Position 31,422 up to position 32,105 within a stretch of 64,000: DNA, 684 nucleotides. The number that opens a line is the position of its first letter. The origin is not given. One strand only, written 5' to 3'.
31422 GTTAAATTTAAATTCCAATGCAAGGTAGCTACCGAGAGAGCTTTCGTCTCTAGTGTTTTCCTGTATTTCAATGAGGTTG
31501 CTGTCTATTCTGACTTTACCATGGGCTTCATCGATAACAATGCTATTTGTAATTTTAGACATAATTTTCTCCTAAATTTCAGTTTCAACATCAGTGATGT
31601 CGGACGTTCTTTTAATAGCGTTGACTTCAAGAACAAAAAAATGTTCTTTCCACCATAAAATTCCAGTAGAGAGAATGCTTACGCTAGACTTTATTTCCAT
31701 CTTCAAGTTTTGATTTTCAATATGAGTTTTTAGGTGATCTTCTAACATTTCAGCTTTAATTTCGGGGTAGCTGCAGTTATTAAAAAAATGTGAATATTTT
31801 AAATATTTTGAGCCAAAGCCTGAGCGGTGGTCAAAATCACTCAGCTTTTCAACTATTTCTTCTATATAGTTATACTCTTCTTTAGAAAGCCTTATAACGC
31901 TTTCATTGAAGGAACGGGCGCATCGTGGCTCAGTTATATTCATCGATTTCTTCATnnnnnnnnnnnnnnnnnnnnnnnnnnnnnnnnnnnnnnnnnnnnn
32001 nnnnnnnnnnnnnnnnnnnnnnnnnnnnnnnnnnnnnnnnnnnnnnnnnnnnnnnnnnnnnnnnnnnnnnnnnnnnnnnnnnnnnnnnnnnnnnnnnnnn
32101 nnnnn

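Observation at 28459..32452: Family of small paralogous proteins with a C-terminal [ST]G-x-W-[FLW]-W-[KR]-[KE] motif embedded in the flagellar cluster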

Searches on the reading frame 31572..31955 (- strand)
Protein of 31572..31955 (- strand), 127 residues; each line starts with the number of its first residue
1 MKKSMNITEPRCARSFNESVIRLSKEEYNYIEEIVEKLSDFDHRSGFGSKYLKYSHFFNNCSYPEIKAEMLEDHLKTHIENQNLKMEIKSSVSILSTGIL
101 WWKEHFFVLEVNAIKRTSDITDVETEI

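Call 3: search_protein_families(library=pfam, proteins=[window:31572-31955:-], max_evalue=1)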
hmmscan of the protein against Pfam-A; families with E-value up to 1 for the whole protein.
window:31572-31955:- (127 aa): 0 families

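Call 4: search_protein_families(library=ncbifam, proteins=[window:31572-31955:-], max_evalue=1)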
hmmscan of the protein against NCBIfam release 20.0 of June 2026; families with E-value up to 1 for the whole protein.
window:31572-31955:- (127 aa): 1 family
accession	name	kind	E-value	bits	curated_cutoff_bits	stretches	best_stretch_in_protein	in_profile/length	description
NF008413.0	PRK11239.1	equivalog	0.05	13.4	321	1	16-70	43-97/215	hypothetical protein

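Call 10: find_homologous_proteins(query=window:31572-31955:-, max_evalue=0.01)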
Query window:31572-31955:- (127 aa): 1 proteins with E <= 0.01 among 6 candidates.
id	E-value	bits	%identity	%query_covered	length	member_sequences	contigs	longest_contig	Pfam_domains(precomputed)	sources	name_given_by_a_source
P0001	4.1e-78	277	100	100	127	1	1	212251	-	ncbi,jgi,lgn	ncbi:MAG: hypothetical protein ACI9TY_000092 [Alphaproteobacteria bacterium]|jgi:hypothetical protei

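Call 13: find_encoding_contigs(protein=P0001, flank=10000, max_places=6)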
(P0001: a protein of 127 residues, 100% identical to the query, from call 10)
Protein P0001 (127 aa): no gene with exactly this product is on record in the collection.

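Call 25: predict_structure(alignment_id=A2)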
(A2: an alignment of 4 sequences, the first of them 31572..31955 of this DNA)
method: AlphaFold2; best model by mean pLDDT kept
length: 127 residues; sequences in the alignment: 4
mean_pLDDT: 70.4   pTM: 0.59
mean pLDDT of the five models: 70.4, 66.5, 64.7, 64.7, 61.8
residues with pLDDT >= 90: 0; 70-90: 83; 50-70: 25; < 50: 19
segments of 3 or more residues with pLDDT < 50: 1-10, 120-127
pLDDT, mean of each block of 10 residues (from residue 1): 42 53 81 83 69 80 80 85 79 70 78 65 42
secondary structure, 60 per line:
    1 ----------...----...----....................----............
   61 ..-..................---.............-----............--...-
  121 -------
elements in order: H25-44 E49-59 H64-81 E85-97 E103-114

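Call 26: search_protein_representatives(alignment_id=A2)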
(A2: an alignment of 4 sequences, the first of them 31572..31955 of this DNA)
Query: 4 sequences, 125 profile positions. Proteins with E-value up to 0.001 (for the whole library): 7; up to 1e-10: 5; up to 1e-30: 3. The best 7 are listed.
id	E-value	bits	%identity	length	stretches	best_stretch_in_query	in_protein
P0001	1.1e-52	193.5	-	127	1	1-125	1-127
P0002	1.3e-42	161.0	-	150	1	2-120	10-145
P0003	8.4e-39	148.7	-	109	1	5-123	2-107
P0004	9.4e-20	87.1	-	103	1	23-115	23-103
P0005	1.9e-16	76.5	-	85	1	60-123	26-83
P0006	1.9e-06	44.2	-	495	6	48-76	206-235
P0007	4.1e-04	36.6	-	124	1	10-122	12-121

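Call 32: find_homologous_proteins(query=P0007, max_evalue=1)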
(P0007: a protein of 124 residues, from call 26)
Query P0007 (124 aa): 1 proteins with E <= 1 among 4 candidates.
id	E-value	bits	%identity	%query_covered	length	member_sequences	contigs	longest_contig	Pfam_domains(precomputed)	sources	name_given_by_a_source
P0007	3.0e-75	268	100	100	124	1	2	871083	-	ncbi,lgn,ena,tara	tara:strand:- start:92286 stop:92660 length:375 start_codon:yes stop_codon:yes gene_type:complete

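Call 33: find_encoding_contigs(protein=P0007, flank=10000, max_places=4)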
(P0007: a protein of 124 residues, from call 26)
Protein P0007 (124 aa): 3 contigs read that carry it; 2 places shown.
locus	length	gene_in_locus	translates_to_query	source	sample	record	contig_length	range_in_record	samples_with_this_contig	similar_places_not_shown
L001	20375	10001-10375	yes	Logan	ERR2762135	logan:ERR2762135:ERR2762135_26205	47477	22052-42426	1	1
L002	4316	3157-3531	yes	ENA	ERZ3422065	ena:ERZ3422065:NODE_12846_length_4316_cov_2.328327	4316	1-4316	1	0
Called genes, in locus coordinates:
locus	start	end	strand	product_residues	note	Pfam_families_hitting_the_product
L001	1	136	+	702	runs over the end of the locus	PF00771:FHIPEP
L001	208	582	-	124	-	-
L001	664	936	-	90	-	-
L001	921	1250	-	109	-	-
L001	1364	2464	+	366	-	PF00448:SRP54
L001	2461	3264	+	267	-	PF06564:CBP_BcsQ, PF07015:VirC1 (weak), PF10609:ParA, PF13614:AAA_31, PF00142:Fer4_NifH (weak), PF01656:CbiA, PF02374:ArsA_ATPase (faint)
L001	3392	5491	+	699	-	-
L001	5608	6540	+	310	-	PF03705:CheR_N, PF01739:CheR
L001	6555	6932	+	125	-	-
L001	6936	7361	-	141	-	PF02050:FliJ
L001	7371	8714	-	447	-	PF00006:ATP-synt_ab, PF18269:T3SS_ATPase_C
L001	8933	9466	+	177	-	PF01584:CheW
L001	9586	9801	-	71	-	PF01197:Ribosomal_L31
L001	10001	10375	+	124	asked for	-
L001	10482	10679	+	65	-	-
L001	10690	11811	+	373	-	PF02119:FlgI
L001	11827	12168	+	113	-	PF10135:Rod-binding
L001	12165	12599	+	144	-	PF05130:FlgN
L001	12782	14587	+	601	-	PF22638:FlgK_D1, PF06429:Flg_bbr_C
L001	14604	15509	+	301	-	PF00669:Flagellin_N, PF00700:Flagellin_C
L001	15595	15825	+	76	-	PF02599:CsrA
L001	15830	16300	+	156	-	PF02623:FliW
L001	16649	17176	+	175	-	PF10399:UCR_Fe-S_N, PF00355:Rieske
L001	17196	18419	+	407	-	PF00033:Cytochrome_B, PF13631:Cytochrom_B_N_2, PF00032:Cytochrom_B_C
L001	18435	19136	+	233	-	PF02167:Cytochrom_C1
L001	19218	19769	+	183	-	PF00293:NUDIX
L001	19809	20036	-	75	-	-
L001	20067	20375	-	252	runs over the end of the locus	PF13489:Methyltransf_23, PF13847:Methyltransf_31, PF08241:Methyltransf_11, PF08242:Methyltransf_12, PF13649:Methyltransf_25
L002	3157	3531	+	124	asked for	-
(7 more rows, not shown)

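Call 51: fold_search(model_id=the predicted structure, library=pdb)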
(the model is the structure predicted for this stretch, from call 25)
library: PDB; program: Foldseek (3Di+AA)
matches with E <= 10: 722; with E <= 0.001: 0
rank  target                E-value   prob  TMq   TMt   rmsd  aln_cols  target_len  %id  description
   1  1vm0_B                2.1e-02  0.95  0.42  0.48   5.0       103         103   10  X-RAY STRUCTURE OF GENE PRODUCT FROM ARABIDOPSIS THALIANA AT2G34160 (released 2004-08-31)
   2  1nfj                  2.7e-02  0.95  0.38  0.50   4.2        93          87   15  Structure of a Sir2 substrate, alba, reveals a mechanism for deactylation-induced enhancement of DNA-binding (released 2003-08-05)
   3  4z9e_A                7.0e-02  0.69  0.36  0.48   4.9        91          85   12  Alba from Thermoplasma volcanium (released 2016-02-24)
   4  5hjk                  8.6e-02  0.80  0.33  0.14   3.7        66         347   18  Crystal Structure of Pyrococcus abyssi Trm5a complexed with SAH (released 2016-10-12)
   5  1y9x_MODEL_1_A        9.2e-02  0.57  0.33  0.39   6.6        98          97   14  Solution structure of Archaeon DNA-binding protein ssh10b (released 2005-06-21)
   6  2z7c_D                9.9e-02  0.57  0.38  0.46   5.5        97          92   13  Crystal structure of chromatin protein alba from hyperthermophilic archaeon pyrococcus horikoshii (released 2008-08-05)
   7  6agb_F                1.1e-01  0.41  0.35  0.30   5.7        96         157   11  Cryo-EM structure of yeast Ribonuclease P (released 2018-10-17)
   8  5hji                  1.2e-01  0.72  0.33  0.14   3.7        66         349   18  Crystal Structure of Pyrococcus abyssi Trm5a complexed with adenosine (released 2016-10-12)
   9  5hjj                  1.2e-01  0.69  0.32  0.13   3.9        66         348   18  Crystal Structure of Pyrococcus abyssi Trm5a (released 2016-10-12)
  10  8xy6_F                1.4e-01  0.15  0.21  0.24   7.6        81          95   14  ASFV RNAP M1249L C-tail occupied complex3 (MCOC3) (released 2025-01-22)
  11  2cz8_D                1.4e-01  0.14  0.21  0.31   7.0        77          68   22  Crystal Structure of tt0972 protein from Thermus thermophilus (released 2006-09-19)
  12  3iab_B                1.5e-01  0.54  0.35  0.40   5.0        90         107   16  Crystal structure of RNase P /RNase MRP proteins Pop6, Pop7 in a complex with the P3 domain of RNase MRP RNA (released 2010-01-26)
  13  2ux9_C                1.5e-01  0.15  0.25  0.36   5.8        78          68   22  Crystal structure of the T. thermophilus dodecin R65A mutant (released 2007-09-11)
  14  2eh1_A                1.7e-01  0.77  0.38  0.51   4.8        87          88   10  Stage V Sporolation Protein S (SpoVS) from Thermus thermophilus (released 2007-09-04)
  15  5wt1_B                1.7e-01  0.41  0.27  0.13   4.1        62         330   19  Pyrococcus abyssi methyltransferase PaTrm5a bound by SAH and cognate tRNA (released 2017-12-13)
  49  3iab_A                3.2e-01  0.60  0.42  0.37   4.1        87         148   14  Crystal structure of RNase P /RNase MRP proteins Pop6, Pop7 in a complex with the P3 domain of RNase MRP RNA (released 2010-01-26)
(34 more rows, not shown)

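Call 55: search_protein_families(library=phrogs, proteins=[window:31572-31955:-, P0007], max_evalue=0.1)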
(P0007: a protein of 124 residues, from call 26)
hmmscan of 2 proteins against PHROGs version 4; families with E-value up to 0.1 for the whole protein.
window:31572-31955:- (127 aa): 1 family
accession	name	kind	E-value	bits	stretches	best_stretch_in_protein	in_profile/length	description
phrog_20950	-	unknown function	0.097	14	0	26-108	21-107/118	-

P0007 (124 aa): 0 families

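Call 56: search_protein_families(library=padloc, proteins=[window:31572-31955:-, P0007], max_evalue=0.1)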
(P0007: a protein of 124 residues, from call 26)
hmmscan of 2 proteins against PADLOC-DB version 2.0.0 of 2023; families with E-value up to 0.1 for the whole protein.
window:31572-31955:- (127 aa): 0 families

P0007 (124 aa): 0 families

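Call 57: search_protein_families(library=pfam, proteins=[P0007], max_evalue=0.1)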
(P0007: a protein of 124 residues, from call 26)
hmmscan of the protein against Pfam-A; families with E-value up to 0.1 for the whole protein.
P0007 (124 aa): 0 families

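Call 58: search_solved_structures(query=A4, max_evalue=10)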
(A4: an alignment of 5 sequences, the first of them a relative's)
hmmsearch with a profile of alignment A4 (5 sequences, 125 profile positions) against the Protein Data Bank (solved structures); distinct sequences matched with E-value up to 10: 0.

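Call 67: fold_search(model_id=the predicted structure, library=viral)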
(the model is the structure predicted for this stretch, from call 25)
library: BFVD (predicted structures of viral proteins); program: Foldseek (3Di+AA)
matches with E <= 10: 1279; with E <= 0.001: 1
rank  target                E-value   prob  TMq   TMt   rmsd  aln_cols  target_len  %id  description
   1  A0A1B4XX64            2.0e-04  0.99  0.32  0.31   7.7       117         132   12  Uncharacterized protein [Tenacibaculum phage pT24]
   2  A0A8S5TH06            2.2e-03  0.99  0.34  0.47   6.1        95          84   18  Uncharacterized protein [Phage sp. ctL4h4]
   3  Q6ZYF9                7.4e-03  0.77  0.31  0.37  14.8       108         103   13  Uncharacterized protein [Pyrobaculum spherical virus (isolate United States/Yellowstone)]
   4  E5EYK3                9.1e-03  0.98  0.49  0.54   8.4       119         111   16  (no name in the UniProt tables at hand)
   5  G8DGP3                1.2e-02  0.21  0.21  0.15  20.7       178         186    7  (no name in the UniProt tables at hand)
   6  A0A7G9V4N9            1.7e-02  0.94  0.41  0.36   6.5       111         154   13  (no name in the UniProt tables at hand)
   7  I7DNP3                1.7e-02  0.54  0.29  0.28  18.5       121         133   16  Uncharacterized protein [Pseudomonas phage PA7]
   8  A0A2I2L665            1.8e-02  0.92  0.41  0.36   6.0        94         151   11  Uncharacterized protein [Orpheovirus IHUMI-LCC2]
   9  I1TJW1                1.8e-02  0.75  0.37  0.36  15.8       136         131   13  (no name in the UniProt tables at hand)
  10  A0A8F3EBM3            1.8e-02  0.69  0.36  0.35  16.0       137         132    7  (no name in the UniProt tables at hand)
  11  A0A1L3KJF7            1.8e-02  0.54  0.30  0.34  11.4       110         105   17  (no name in the UniProt tables at hand)
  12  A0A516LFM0            1.8e-02  0.47  0.28  0.25  11.4       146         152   10  (no name in the UniProt tables at hand)
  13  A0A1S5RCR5            1.9e-02  0.60  0.33  0.35  11.3       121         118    9  Uncharacterized protein [Lactobacillus phage P1]
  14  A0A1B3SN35            2.4e-02  0.72  0.33  0.39   6.4        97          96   18  Uncharacterized protein [Sulfolobus islandicus rod-shaped virus 3]
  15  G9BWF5                2.5e-02  0.57  0.32  0.30  15.8       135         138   11  (no name in the UniProt tables at hand)
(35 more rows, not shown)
